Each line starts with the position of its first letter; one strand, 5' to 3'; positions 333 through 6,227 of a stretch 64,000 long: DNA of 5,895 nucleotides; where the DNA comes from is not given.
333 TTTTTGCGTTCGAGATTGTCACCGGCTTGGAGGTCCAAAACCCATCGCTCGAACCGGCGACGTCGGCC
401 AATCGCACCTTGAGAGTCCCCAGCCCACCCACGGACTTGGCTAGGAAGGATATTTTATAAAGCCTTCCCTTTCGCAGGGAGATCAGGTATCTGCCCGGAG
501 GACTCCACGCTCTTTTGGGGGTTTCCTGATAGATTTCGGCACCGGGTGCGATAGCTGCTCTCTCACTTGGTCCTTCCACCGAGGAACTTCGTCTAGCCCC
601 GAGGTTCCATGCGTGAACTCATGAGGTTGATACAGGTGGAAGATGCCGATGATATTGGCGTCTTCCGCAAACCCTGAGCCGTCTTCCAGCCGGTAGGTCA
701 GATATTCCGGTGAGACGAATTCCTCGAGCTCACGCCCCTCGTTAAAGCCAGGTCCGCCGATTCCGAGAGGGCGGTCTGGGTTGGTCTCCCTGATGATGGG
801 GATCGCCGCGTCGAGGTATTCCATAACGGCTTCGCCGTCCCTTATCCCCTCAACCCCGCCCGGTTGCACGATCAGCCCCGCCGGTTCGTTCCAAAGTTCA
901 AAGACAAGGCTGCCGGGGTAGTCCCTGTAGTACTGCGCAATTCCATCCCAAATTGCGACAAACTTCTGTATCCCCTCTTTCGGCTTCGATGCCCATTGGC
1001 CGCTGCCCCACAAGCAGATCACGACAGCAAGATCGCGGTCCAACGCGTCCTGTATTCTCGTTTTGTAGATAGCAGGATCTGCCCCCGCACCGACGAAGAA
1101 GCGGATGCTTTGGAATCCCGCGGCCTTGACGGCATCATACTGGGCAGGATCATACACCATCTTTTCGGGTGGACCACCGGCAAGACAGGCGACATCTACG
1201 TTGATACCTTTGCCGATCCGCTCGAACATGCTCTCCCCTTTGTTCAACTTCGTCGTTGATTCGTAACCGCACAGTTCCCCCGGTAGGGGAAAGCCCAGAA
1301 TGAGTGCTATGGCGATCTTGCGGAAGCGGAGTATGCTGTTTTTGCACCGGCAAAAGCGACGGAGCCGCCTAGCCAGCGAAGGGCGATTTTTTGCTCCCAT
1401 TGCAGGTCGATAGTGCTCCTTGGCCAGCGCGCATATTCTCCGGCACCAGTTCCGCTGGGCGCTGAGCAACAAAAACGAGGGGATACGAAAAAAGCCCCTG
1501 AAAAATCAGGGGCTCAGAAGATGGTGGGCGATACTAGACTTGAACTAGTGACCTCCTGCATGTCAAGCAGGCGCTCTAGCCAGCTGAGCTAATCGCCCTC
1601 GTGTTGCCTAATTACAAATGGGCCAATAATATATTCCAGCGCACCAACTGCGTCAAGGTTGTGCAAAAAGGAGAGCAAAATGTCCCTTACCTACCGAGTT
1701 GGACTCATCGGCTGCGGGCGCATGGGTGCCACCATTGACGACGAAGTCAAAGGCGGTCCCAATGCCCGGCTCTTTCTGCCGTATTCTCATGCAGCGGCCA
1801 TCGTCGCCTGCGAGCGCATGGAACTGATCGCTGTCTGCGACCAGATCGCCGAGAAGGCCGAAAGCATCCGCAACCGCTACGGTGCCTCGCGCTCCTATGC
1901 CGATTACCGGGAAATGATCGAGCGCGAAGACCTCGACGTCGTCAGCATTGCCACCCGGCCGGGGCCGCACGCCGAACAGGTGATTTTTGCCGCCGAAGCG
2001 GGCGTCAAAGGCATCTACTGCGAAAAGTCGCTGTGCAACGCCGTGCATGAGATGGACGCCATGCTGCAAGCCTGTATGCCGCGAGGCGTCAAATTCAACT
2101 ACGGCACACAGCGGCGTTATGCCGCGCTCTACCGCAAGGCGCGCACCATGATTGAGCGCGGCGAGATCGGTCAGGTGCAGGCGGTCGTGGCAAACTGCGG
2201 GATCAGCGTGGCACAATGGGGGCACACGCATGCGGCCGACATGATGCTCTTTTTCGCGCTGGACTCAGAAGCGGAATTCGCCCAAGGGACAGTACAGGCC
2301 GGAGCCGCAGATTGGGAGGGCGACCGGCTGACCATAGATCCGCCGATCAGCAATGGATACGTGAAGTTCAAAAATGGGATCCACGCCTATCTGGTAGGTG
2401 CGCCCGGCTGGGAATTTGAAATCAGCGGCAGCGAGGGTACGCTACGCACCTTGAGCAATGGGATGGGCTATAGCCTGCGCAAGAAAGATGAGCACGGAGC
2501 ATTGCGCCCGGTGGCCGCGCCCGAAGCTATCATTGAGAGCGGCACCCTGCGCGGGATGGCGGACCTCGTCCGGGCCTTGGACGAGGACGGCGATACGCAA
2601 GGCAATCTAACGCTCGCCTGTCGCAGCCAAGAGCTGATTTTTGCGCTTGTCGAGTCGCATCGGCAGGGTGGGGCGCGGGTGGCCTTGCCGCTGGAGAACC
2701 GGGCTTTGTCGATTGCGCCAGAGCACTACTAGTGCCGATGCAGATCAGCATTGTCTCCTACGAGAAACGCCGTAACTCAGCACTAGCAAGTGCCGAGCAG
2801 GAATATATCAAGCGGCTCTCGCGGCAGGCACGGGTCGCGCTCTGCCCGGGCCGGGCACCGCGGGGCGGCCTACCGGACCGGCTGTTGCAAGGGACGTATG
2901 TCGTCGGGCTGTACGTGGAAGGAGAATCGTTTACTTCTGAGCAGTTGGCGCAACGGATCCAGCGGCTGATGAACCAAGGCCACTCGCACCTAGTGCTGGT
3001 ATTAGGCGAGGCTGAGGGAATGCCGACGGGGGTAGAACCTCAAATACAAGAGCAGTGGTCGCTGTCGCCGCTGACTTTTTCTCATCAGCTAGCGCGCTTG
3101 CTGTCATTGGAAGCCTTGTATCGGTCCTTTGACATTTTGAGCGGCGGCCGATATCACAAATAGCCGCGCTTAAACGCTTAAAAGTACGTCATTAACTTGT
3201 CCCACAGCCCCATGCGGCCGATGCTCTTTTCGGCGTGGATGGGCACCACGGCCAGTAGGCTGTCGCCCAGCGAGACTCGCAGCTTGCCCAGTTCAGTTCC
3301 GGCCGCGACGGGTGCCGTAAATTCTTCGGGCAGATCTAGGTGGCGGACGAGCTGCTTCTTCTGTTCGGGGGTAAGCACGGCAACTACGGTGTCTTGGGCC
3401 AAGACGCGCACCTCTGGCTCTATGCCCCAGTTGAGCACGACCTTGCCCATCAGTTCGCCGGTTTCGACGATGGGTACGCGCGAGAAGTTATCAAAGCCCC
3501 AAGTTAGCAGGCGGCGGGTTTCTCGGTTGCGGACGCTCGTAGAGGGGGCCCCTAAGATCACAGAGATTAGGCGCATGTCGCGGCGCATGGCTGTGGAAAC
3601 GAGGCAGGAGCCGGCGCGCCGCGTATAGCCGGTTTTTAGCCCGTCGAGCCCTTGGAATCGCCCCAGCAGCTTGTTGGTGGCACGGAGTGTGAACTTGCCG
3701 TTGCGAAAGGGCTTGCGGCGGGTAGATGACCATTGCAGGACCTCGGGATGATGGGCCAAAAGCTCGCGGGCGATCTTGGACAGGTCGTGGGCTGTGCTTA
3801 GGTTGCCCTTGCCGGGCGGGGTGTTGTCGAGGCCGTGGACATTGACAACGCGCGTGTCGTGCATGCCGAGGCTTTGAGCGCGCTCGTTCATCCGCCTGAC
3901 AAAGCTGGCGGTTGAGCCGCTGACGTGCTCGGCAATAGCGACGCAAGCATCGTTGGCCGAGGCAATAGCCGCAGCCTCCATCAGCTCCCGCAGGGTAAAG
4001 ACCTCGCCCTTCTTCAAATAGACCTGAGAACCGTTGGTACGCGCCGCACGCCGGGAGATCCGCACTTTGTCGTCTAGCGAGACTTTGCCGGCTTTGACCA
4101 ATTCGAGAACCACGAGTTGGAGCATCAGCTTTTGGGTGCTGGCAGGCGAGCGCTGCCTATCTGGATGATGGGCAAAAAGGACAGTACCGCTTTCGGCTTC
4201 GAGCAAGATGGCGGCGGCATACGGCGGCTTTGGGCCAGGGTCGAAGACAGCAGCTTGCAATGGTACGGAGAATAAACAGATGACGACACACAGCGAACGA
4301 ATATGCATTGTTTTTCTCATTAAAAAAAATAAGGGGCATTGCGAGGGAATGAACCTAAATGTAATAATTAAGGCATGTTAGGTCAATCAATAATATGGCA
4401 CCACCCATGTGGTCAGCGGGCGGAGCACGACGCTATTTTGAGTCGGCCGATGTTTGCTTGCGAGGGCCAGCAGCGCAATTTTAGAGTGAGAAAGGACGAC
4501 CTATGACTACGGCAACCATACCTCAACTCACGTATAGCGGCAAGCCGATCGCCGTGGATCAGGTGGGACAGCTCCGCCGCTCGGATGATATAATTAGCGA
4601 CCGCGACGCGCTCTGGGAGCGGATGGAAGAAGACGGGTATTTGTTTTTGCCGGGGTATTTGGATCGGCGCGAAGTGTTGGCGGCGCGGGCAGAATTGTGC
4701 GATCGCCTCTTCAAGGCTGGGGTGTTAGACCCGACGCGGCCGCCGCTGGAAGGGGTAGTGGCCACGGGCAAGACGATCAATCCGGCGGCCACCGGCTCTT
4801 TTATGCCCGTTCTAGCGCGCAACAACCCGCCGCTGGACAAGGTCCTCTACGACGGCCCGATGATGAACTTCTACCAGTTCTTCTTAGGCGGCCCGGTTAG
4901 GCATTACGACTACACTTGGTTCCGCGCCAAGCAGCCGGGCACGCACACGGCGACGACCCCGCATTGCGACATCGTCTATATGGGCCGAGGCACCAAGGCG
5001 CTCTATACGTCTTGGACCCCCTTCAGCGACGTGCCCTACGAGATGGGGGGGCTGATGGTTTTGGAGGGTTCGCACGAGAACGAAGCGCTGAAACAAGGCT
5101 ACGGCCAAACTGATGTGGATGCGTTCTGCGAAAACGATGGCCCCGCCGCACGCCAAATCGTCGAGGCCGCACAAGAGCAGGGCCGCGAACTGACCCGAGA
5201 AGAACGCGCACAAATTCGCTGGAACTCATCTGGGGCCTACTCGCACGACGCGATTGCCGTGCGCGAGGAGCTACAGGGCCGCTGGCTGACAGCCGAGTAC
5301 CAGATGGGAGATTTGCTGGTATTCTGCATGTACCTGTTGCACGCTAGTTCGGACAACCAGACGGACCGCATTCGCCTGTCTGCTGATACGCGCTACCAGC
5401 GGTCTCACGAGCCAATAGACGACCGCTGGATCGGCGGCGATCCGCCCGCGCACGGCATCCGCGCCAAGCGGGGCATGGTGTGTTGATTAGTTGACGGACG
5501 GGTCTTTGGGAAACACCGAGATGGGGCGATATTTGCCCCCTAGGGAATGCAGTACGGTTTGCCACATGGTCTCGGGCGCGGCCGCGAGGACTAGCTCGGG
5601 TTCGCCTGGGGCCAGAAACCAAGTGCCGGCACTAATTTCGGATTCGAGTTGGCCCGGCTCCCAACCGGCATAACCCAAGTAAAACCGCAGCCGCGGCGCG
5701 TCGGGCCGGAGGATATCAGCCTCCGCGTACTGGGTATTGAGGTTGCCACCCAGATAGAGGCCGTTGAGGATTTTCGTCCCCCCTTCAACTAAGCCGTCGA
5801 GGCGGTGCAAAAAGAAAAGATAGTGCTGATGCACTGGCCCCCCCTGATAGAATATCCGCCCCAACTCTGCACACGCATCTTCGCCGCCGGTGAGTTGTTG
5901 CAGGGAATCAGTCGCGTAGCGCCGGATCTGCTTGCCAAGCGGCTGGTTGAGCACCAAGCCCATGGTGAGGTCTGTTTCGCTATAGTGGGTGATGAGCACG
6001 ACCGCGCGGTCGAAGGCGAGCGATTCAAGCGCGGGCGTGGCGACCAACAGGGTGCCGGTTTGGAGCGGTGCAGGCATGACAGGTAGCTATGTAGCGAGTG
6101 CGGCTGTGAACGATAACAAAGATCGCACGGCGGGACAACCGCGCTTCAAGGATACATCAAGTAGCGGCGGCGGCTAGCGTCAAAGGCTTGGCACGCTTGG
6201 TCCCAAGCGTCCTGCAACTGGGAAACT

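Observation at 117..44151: Recurrent insertion signature: accessory inserts bracketed by diverged direct copies of the neighbouring gene end or promoter, with no recombinase in 64 kb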

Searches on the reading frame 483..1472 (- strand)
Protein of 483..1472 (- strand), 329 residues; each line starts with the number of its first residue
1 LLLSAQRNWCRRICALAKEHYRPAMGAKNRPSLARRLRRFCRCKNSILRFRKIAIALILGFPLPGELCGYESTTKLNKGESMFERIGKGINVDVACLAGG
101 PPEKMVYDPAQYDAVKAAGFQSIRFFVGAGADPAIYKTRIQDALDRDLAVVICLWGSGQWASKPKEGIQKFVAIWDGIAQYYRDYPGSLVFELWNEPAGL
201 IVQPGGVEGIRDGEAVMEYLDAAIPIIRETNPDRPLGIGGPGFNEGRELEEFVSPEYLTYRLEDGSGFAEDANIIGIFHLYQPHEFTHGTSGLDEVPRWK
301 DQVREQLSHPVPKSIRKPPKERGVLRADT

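Call 27: search_protein_families(library=pfam, proteins=[window:483-1472:-], max_evalue=0.001)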
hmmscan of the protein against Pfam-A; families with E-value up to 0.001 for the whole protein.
window:483-1472:- (329 aa): 1 family
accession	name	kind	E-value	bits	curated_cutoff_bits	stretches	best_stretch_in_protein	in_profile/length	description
PF00150.24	Cellulase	-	6.5e-16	59.1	23.5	1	113-294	28-206/272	Cellulase (glycosyl hydrolase family 5)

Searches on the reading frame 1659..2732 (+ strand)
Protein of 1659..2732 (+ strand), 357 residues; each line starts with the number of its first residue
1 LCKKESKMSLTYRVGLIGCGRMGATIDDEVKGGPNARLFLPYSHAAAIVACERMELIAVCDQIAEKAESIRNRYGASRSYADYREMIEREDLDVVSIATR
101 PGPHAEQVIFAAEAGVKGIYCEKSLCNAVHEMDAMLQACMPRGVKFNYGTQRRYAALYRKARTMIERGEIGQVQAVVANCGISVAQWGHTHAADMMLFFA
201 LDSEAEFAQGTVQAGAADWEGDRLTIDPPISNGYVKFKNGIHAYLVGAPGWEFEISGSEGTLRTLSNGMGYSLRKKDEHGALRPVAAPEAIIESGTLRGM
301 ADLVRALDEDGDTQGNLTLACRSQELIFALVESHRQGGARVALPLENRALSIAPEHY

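Call 27: search_protein_families(library=pfam, proteins=[window:1659-2732:+], max_evalue=0.001)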
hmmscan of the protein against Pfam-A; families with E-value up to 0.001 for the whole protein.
window:1659-2732:+ (357 aa): 1 family
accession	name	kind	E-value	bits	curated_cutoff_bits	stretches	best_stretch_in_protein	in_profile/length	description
PF01408.29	GFO_IDH_MocA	-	1.5e-16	61.6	24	1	13-148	2-118/120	Oxidoreductase family, NAD-binding Rossmann fold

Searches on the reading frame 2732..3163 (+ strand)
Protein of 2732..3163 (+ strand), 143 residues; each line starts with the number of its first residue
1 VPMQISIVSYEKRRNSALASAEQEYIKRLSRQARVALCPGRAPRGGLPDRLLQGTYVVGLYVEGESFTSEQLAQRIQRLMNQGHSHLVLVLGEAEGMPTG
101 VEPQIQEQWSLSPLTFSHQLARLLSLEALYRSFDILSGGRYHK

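Call 27: search_protein_families(library=pfam, proteins=[window:2732-3163:+], max_evalue=0.001)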
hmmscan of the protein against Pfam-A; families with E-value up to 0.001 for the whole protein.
window:2732-3163:+ (143 aa): 1 family
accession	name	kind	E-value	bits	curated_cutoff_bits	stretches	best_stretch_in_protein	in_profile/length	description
PF02590.22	SPOUT_MTase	-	4.4e-31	108.4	27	1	3-142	1-154/154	Predicted SPOUT methyltransferase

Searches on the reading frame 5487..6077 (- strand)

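Call 27: search_protein_families(library=pfam, proteins=[window:5487-6077:-], max_evalue=0.001)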
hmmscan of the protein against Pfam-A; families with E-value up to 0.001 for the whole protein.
window:5487-6077:- (196 aa): 1 family
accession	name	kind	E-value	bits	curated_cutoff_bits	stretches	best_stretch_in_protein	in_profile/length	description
PF02622.21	DUF179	-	1.6e-34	119.6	27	1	15-180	1-157/157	AlgH-like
